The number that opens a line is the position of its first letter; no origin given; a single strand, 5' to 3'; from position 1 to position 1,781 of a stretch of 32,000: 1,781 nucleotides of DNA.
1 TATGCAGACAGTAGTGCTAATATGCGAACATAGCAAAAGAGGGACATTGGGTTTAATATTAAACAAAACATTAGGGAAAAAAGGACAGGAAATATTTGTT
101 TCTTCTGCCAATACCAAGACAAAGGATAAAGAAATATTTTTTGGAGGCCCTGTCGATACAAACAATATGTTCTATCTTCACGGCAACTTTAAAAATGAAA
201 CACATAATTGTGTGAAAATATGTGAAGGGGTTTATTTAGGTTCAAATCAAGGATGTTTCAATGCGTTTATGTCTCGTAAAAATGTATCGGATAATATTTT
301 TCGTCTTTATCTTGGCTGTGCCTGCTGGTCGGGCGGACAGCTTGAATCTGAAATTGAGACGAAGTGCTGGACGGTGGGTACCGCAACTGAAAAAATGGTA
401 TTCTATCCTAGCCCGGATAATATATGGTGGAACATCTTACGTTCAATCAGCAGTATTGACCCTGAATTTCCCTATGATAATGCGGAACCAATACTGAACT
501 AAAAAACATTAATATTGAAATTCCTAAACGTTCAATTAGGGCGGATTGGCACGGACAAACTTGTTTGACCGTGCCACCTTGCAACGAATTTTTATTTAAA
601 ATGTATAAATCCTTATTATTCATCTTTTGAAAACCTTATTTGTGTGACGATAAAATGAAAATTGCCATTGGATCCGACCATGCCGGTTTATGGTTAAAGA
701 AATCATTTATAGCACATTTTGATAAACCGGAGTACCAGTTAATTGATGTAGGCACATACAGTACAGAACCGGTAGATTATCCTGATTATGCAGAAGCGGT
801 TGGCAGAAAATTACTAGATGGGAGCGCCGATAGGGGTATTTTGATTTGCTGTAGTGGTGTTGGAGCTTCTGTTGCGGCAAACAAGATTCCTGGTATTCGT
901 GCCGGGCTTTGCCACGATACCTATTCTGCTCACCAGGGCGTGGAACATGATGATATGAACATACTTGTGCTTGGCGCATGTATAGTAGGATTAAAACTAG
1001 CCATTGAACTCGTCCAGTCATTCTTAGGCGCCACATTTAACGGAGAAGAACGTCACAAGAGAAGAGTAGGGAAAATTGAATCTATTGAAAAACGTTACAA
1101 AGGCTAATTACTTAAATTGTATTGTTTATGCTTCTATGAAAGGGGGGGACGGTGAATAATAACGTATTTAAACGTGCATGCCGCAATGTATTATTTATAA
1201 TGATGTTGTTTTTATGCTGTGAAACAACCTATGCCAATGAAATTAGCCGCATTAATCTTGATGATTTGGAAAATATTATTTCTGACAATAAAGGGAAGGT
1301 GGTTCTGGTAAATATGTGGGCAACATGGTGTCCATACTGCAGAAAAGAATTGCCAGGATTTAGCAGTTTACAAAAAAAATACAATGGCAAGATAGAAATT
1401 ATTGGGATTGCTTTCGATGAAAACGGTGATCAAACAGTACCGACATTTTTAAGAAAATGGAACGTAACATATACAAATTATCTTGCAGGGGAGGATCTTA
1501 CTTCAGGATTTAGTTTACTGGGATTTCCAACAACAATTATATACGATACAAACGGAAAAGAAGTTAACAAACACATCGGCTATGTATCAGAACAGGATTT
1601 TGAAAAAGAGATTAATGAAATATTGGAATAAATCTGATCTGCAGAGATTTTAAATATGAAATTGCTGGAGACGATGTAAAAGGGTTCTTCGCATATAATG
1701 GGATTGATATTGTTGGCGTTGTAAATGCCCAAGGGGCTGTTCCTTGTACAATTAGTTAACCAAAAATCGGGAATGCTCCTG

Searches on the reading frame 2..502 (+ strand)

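Call 27: search_protein_families(library=pfam, proteins=[window:2-502:+], max_evalue=0.01)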
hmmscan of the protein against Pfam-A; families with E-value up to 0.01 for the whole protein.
window:2-502:+ (166 aa): 1 family
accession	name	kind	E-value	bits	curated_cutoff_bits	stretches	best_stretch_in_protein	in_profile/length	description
PF02622.21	DUF179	-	4e-34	118.3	27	1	2-149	10-156/157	AlgH-like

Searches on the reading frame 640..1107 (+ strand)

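Call 27: search_protein_families(library=pfam, proteins=[window:640-1107:+], max_evalue=0.01)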
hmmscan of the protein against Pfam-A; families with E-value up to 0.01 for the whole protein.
window:640-1107:+ (155 aa): 1 family
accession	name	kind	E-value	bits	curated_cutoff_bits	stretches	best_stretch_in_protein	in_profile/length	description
PF02502.23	LacAB_rpiB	-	1.6e-50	171.1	24.7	1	8-146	1-138/138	Ribose/Galactose Isomerase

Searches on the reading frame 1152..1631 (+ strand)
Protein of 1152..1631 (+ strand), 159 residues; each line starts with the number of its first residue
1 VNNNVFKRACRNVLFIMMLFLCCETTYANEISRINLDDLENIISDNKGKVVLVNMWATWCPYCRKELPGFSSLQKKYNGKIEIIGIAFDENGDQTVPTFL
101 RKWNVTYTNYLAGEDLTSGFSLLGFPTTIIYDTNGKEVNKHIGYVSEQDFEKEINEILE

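Call 27: search_protein_families(library=pfam, proteins=[window:1152-1631:+], max_evalue=0.01)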
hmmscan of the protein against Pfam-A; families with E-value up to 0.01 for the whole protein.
window:1152-1631:+ (159 aa): 7 families
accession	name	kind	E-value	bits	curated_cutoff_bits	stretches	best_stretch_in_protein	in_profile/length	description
PF08534.16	Redoxin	-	2e-11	44.3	26.6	1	43-148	23-139/148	Redoxin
PF00578.27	AhpC-TSA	-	2.8e-11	43.9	26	1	43-132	20-89/124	AhpC/TSA family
PF00085.26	Thioredoxin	-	5.1e-11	42.9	23.5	1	37-93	8-63/103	Thioredoxin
PF13098.12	Thioredoxin_2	-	6.7e-11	42.9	27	1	46-153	3-103/104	Thioredoxin-like domain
PF13905.12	Thioredoxin_8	-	6.3e-10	39.7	27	1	48-136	1-93/94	Thioredoxin-like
PF13728.12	TraF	-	0.00015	22.2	23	1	29-103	110-188/224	F plasmid transfer operon protein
PF13462.12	Thioredoxin_4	-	0.0017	19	23.2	1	45-94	10-61/165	Thioredoxin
